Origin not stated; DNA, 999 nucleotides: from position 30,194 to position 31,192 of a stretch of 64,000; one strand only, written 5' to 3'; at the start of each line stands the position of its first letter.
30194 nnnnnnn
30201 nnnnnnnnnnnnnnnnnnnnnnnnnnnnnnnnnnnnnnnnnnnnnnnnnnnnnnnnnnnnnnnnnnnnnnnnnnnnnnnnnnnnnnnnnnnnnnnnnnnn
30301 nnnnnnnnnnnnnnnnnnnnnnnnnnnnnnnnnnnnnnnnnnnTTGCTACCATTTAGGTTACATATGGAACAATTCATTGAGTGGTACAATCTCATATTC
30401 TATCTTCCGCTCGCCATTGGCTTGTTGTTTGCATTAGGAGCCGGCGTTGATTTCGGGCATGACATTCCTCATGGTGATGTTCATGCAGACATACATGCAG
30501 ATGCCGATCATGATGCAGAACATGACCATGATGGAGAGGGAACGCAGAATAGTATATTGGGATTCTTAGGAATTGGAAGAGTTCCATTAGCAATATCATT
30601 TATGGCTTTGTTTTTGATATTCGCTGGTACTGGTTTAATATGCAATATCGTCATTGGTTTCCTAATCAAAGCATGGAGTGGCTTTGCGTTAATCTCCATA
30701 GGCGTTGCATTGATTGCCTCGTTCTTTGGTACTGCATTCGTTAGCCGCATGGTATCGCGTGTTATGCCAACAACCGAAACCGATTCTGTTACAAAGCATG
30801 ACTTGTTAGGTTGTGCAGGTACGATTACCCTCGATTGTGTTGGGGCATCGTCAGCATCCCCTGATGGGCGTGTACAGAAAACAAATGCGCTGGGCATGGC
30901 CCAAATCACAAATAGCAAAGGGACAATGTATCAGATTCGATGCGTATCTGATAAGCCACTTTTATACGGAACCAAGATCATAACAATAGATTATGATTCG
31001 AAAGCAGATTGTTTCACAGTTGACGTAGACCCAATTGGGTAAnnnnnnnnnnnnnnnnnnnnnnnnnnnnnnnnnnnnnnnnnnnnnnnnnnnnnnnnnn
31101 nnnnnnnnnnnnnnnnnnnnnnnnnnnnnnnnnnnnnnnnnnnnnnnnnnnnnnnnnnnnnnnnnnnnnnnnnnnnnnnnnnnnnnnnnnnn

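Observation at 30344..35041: NfeD-flotillin-FtsH-like trio in a phage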

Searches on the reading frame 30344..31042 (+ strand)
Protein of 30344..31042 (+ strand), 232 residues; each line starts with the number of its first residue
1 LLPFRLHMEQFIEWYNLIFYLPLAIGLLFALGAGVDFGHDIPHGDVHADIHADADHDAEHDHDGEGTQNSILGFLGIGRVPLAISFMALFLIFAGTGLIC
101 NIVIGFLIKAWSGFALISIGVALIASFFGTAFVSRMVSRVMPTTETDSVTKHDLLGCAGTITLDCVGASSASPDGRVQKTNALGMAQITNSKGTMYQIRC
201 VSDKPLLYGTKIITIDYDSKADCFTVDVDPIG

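Call 3: search_protein_families(library=pfam, proteins=[window:30344-31042:+], max_evalue=0.1)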
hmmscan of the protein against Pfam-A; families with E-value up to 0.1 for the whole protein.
window:30344-31042:+ (232 aa): 1 family
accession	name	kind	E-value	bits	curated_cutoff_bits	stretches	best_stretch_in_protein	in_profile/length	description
PF21001.2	YqiJ_N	-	2e-08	34.9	23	1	23-126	12-108/116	Inner membrane protein YqiJ, N-terminal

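Call 4: search_protein_families(library=phrogs, proteins=[window:30344-31042:+], max_evalue=0.01)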
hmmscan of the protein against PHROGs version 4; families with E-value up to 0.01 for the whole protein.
window:30344-31042:+ (232 aa): 0 families

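Call 45: search_protein_families(library=ncbifam, proteins=[window:30365-31042:+], max_evalue=0.01)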
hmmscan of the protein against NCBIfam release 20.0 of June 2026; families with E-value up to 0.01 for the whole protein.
window:30365-31042:+ (225 aa): 0 families

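Call 46: search_protein_families(library=padloc, proteins=[window:30365-31042:+], max_evalue=0.01)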
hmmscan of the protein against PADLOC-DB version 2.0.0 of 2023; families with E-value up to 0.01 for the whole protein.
window:30365-31042:+ (225 aa): 0 families

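Call 78: find_homologous_proteins(query=window:30365-31042:+, max_evalue=0.001)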
Query window:30365-31042:+ (225 aa): 44 proteins with E <= 0.001 among 1079 candidates.
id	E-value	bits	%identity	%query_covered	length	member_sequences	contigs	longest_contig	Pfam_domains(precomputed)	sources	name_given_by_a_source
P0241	1.2e-146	504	100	100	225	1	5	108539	PF21001.3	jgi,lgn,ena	jgi:membrane protein implicated in regulation of membrane protease activity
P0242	8.5e-129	446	88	100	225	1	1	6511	PF21001.3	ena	-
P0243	9.4e-118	410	81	100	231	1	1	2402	PF21001.3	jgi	jgi:hypothetical protein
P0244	1.5e-98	347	72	100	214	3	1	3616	PF21001.3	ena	-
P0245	2.2e-91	324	71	99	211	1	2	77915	PF21001.3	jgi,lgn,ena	-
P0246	4.6e-90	319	68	99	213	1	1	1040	PF21001.3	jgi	jgi:hypothetical protein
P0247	1.0e-89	318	69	99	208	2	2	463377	PF21001.3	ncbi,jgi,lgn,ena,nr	ncbi:YqiJ family protein [Candidatus Pacearchaeota archaeon]|jgi:membrane protein implicated in regu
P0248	1.2e-85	305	64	99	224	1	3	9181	PF21001.3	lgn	-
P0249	8.7e-81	289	57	99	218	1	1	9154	PF21001.3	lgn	-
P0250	1.1e-74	269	61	99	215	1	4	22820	PF21001.3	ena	-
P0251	9.7e-73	263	56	99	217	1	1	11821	PF21001.3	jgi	jgi:membrane protein implicated in regulation of membrane protease activity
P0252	3.7e-72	261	58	99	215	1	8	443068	PF21001.3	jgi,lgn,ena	-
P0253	6.3e-72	260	58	99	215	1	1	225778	PF21001.3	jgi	jgi:hypothetical protein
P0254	1.1e-71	259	57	99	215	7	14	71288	PF21001.3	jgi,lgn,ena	-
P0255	2.7e-71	258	58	99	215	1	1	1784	PF21001.3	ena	-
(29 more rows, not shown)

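Call 87: predict_structure(alignment_id=A3)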
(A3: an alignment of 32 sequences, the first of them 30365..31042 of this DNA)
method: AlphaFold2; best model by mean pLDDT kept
length: 225 residues; sequences in the alignment: 32
mean_pLDDT: 67.8   pTM: 0.42
mean pLDDT of the five models: 67.8, 63.6, 61.6, 60.5, 57.4
residues with pLDDT >= 90: 1; 70-90: 134; 50-70: 41; < 50: 49
segments of 3 or more residues with pLDDT < 50: 30-63, 136-140, 163-165, 170-172
pLDDT, mean of each block of 10 residues (from residue 1): 60 78 67 37 35 35 49 72 82 76 72 83 80 56 75 80 50 67 81 83 87 84 74
secondary structure, 60 per line:
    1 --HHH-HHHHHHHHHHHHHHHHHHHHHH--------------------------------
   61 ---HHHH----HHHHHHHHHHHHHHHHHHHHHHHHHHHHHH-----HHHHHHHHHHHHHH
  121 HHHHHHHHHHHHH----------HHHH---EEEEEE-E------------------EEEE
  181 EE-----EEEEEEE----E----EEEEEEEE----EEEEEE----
elements in order: H7-28 H64-67 H72-101 H107-133 H144-147 E151-156 E177-182 E188-194 E204-211 E216-221

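Call 93: fold_search(model_id=the predicted structure, library=pdb)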
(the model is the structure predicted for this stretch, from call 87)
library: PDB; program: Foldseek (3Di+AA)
matches with E <= 10: 466; with E <= 0.001: 1
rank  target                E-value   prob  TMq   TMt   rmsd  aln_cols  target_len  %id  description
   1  8z5g_AA               3.4e-04  1.00  0.25  0.35  12.6       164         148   15  Cryo-EM structure of E.coli SPFH-NfeD family protein complex QmcA-YbbJ (released 2024-08-21)
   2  3wwv                  2.5e-03  1.00  0.23  0.70   3.4        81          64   17  C-terminal domain of stomatin operon partner protein 1510-C from Pyrococcus horikoshii (released 2014-10-01)
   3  3cp0                  3.8e-03  1.00  0.22  0.67   3.4        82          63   16  Crystal structure of the soluble domain of membrane protein implicated in regulation of membrane protease activity from  (released 2008-04-15)
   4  6esq_F                4.5e-03  0.96  0.16  0.25   7.6        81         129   14  Structure of the acetoacetyl-CoA thiolase/HMG-CoA synthase complex from Methanothermococcus thermolithotrophicus soake (released 2018-03-14)
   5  6esq_G                5.1e-03  0.95  0.16  0.25   7.7        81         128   14  Structure of the acetoacetyl-CoA thiolase/HMG-CoA synthase complex from Methanothermococcus thermolithotrophicus soake (released 2018-03-14)
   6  6esq_E                1.0e-02  0.89  0.16  0.25   7.9        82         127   16  Structure of the acetoacetyl-CoA thiolase/HMG-CoA synthase complex from Methanothermococcus thermolithotrophicus soake (released 2018-03-14)
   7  2k5h_MODEL_1_A        1.5e-02  1.00  0.25  0.54   5.4        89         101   11  Solution NMR structure of protein encoded by MTH693 from Methanobacterium thermoautotrophicum: Northeast Struc (released 2008-08-19)
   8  9vbt_K                3.7e-02  0.89  0.18  0.27   7.6        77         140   10  Cryo-EM structure of the multi-component acyltransferase complex MucABC from Streptococcus macacae at a stoichiometric (released 2026-02-11)
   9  9vbt_L                5.0e-02  0.92  0.20  0.31   7.2        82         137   10  Cryo-EM structure of the multi-component acyltransferase complex MucABC from Streptococcus macacae at a stoichiometric (released 2026-02-11)
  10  2exd_MODEL_1_A        5.3e-02  1.00  0.21  0.58   5.0        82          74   15  The solution structure of the C-terminal domain of a nfeD homolog from Pyrococcus horikoshii (released 2006-12-12)
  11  6vu3_R                5.3e-02  0.77  0.20  0.34   9.8       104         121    8  Cryo-EM structure of Escherichia coli transcription-translation complex A (TTC-A) containing mRNA with a 12 nt long sp (released 2020-09-02)
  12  9e8o_B                5.6e-02  0.47  0.18  0.11  14.1       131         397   14  Nub1/Fat10-processing human 26S proteasome bound to Txnl1 with Rpt2 at top of spiral staircase and partially unfolded  (released 2024-12-04)
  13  9mrg_A                5.6e-02  0.30  0.18  0.22  22.4       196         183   11  Cryo-EM structure of KwaA tetramer with C2 symmetry (released 2025-11-05)
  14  9mrx_A                6.7e-02  0.57  0.20  0.22  19.8       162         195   10  Cryo-EM structure of KwaA-KwaB complex (released 2025-08-06)
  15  5vhs_F                6.7e-02  0.47  0.16  0.12  14.1       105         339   14  Conformational Landscape of the p28-Bound Human Proteasome Regulatory Particle (released 2017-08-23)
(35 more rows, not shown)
